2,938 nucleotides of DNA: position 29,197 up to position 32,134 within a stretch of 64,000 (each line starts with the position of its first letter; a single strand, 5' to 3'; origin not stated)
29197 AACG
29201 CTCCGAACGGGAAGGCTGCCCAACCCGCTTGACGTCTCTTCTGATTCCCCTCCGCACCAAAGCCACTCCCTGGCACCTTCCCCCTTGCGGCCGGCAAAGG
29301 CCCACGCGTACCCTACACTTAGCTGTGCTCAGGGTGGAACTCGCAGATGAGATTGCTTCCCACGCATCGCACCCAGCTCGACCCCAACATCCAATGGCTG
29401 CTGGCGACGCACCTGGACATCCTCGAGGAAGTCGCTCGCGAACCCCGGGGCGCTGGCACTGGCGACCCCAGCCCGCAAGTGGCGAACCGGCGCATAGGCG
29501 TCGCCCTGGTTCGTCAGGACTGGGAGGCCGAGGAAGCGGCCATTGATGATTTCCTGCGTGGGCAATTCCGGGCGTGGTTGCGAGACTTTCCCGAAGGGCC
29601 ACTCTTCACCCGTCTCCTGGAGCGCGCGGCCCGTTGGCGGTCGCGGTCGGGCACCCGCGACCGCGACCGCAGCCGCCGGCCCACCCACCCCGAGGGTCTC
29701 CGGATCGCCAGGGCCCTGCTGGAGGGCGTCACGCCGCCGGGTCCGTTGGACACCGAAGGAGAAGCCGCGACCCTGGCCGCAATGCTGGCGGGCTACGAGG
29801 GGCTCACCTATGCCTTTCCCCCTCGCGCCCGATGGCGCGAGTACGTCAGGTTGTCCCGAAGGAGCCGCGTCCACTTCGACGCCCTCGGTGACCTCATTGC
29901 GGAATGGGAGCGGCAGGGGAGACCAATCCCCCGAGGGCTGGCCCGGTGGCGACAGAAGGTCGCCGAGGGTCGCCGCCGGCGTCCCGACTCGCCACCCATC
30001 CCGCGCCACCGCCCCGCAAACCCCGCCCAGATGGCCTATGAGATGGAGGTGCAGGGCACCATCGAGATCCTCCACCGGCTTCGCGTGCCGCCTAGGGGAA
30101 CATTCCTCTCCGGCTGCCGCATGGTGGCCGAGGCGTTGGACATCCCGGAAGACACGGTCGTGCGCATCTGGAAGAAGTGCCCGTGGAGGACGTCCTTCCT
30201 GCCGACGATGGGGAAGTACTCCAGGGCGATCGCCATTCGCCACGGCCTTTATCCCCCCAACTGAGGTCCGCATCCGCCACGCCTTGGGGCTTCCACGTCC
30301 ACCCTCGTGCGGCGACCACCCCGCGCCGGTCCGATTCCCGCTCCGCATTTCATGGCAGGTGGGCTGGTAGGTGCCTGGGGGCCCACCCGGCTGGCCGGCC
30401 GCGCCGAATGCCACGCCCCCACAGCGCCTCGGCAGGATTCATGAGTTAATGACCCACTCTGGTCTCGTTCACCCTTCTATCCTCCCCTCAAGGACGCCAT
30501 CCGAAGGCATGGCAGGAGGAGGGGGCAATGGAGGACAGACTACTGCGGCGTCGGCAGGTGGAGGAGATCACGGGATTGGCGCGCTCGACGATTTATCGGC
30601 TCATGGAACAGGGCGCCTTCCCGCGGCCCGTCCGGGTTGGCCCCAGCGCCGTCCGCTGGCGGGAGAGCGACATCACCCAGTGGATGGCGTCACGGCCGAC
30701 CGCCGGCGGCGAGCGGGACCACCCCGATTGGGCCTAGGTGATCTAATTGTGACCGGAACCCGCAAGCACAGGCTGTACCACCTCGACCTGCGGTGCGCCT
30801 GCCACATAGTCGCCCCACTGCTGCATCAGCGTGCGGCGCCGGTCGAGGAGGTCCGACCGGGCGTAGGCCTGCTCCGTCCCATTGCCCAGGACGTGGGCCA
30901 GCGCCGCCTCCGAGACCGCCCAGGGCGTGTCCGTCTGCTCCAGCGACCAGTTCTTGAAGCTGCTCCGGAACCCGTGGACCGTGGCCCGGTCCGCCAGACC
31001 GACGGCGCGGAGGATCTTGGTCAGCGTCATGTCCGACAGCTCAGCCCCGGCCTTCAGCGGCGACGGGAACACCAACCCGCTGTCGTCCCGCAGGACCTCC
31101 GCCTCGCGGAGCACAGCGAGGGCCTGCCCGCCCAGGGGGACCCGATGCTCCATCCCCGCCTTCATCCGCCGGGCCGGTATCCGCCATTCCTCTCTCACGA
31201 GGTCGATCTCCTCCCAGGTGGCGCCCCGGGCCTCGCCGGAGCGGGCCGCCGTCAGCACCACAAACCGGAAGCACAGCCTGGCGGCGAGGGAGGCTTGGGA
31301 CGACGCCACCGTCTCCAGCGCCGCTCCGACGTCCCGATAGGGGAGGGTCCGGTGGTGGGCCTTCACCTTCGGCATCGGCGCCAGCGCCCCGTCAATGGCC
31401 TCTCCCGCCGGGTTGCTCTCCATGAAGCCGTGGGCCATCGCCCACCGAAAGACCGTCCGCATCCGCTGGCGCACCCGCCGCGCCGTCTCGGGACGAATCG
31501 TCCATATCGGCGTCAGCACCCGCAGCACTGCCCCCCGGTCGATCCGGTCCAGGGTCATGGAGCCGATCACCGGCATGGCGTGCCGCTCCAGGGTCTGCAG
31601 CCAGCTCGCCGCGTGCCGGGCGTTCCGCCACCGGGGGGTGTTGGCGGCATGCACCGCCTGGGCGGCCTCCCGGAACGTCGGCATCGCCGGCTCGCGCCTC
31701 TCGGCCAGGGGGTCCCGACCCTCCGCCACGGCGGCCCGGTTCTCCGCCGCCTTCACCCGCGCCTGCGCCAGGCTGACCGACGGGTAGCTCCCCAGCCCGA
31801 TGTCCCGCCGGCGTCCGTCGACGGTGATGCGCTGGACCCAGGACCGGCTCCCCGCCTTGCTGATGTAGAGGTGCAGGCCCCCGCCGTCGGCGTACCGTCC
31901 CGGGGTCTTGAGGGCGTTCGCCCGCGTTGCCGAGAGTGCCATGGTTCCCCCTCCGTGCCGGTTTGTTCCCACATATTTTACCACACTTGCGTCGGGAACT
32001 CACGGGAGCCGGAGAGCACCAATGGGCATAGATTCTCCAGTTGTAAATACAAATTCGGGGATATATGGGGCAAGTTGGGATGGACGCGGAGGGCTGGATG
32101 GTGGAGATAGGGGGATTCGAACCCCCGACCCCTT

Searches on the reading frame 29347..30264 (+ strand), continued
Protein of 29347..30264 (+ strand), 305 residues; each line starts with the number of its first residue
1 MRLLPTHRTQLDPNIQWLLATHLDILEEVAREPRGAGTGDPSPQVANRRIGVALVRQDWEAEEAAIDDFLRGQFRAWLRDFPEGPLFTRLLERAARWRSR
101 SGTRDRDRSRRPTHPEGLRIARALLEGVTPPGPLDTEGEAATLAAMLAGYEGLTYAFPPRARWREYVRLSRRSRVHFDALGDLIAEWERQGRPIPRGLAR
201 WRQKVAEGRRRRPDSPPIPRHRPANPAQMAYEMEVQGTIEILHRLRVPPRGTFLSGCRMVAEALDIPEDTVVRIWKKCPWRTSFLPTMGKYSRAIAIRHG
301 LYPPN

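Call 78: find_encoding_contigs(protein=P0004, flank=10000, max_places=3)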
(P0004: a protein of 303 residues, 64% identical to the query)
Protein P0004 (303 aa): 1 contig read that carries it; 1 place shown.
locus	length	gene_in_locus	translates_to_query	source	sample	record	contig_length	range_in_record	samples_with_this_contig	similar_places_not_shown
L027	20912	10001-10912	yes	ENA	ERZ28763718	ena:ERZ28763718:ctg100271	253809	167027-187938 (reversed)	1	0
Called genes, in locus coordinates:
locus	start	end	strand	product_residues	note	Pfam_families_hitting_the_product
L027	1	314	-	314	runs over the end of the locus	PF03747:ADP_ribosyl_GH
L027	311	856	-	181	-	PF22784:PTP-SAK, PF22785:Tc-R-P, PF22741:PTP-NADK, PF00782:DSPc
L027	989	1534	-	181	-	PF22784:PTP-SAK, PF22741:PTP-NADK, PF22785:Tc-R-P, PF00782:DSPc (weak)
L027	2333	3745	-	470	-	PF00145:DNA_methylase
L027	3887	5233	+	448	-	PF22483:Mu-transpos_C_2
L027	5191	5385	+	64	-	-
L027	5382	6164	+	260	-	PF01695:IstB_IS21, PF00308:Bac_DnaA (weak)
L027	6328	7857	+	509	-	PF13384:HTH_23 (weak), PF13518:HTH_28 (faint), PF13551:HTH_29 (weak)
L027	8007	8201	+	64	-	-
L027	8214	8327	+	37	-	-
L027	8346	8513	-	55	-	-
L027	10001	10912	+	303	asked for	-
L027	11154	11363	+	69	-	PF05930:Phage_AlpA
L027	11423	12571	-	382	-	PF13356:Arm-DNA-bind_3, PF22022:Phage_int_M, PF00589:Phage_integrase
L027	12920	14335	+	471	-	PF01425:Amidase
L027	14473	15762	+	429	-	PF02403:Seryl_tRNA_N, PF00587:tRNA-synt_2b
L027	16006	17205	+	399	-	PF13356:Arm-DNA-bind_3, PF22022:Phage_int_M, PF00589:Phage_integrase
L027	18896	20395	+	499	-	PF22483:Mu-transpos_C_2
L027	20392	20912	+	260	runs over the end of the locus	PF01695:IstB_IS21, PF00308:Bac_DnaA (weak)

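Call 79: find_encoding_contigs(protein=P0008, flank=10000, max_places=3)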
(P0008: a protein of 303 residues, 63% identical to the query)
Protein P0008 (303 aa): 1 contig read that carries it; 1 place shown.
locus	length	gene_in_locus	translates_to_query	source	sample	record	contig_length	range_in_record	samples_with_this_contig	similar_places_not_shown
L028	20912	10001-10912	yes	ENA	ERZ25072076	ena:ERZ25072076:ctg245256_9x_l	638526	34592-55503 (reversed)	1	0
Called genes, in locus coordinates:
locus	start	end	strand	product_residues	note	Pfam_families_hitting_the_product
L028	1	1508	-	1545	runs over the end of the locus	PF00041:fn3 (faint), PF16656:Pur_ac_phosph_N (faint), PF28033:Fn3_ROS1 (faint), PF25059:FN3_DSCAM-DSCAML_C (faint), PF00028:Cadherin (weak)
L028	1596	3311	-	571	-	PF00041:fn3 (faint), PF25059:FN3_DSCAM-DSCAML_C (faint)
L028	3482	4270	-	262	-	-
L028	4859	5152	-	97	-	-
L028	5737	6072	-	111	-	-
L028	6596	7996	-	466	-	-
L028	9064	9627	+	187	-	-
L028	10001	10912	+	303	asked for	-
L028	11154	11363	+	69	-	PF05930:Phage_AlpA, PF12728:HTH_17 (weak)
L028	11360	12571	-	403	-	PF13356:Arm-DNA-bind_3, PF22022:Phage_int_M, PF00589:Phage_integrase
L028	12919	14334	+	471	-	PF01425:Amidase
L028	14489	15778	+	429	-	PF02403:Seryl_tRNA_N, PF00587:tRNA-synt_2b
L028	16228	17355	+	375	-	PF22022:Phage_int_M, PF00589:Phage_integrase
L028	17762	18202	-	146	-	PF00665:rve, PF13683:rve_3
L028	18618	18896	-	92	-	PF01527:HTH_Tnp_1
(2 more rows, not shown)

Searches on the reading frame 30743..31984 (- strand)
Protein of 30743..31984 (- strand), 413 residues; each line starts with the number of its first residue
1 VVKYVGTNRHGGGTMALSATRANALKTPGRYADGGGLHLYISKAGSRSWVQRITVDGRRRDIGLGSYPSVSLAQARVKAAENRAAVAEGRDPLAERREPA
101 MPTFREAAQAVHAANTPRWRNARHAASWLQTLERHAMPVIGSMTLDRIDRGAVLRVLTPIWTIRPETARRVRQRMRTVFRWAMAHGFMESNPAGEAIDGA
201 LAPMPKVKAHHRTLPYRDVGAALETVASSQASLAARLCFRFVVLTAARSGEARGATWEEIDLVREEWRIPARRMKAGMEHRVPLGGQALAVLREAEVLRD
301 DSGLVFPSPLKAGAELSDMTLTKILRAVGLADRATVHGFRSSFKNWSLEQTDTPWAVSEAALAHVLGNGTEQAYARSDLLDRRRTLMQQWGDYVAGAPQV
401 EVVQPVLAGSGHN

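Call 14: search_protein_families(library=pfam, proteins=[window:30743-31984:-], max_evalue=0.01)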
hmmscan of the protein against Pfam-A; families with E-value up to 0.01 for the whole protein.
window:30743-31984:- (413 aa): 3 families
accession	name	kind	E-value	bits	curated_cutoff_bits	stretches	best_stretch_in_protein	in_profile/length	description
PF22022.2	Phage_int_M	-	4.1e-27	94.7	27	1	104-194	1-91/96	Phage integrase central domain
PF13356.12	Arm-DNA-bind_3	-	3e-22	79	27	1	18-98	2-82/83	Arm DNA-binding domain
PF00589.27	Phage_integrase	-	4.4e-15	56.3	27.1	1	219-378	8-169/172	Phage integrase family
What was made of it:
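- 30743..31984 (-): Tyrosine integrase with an arm-binding domain. Call 14.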
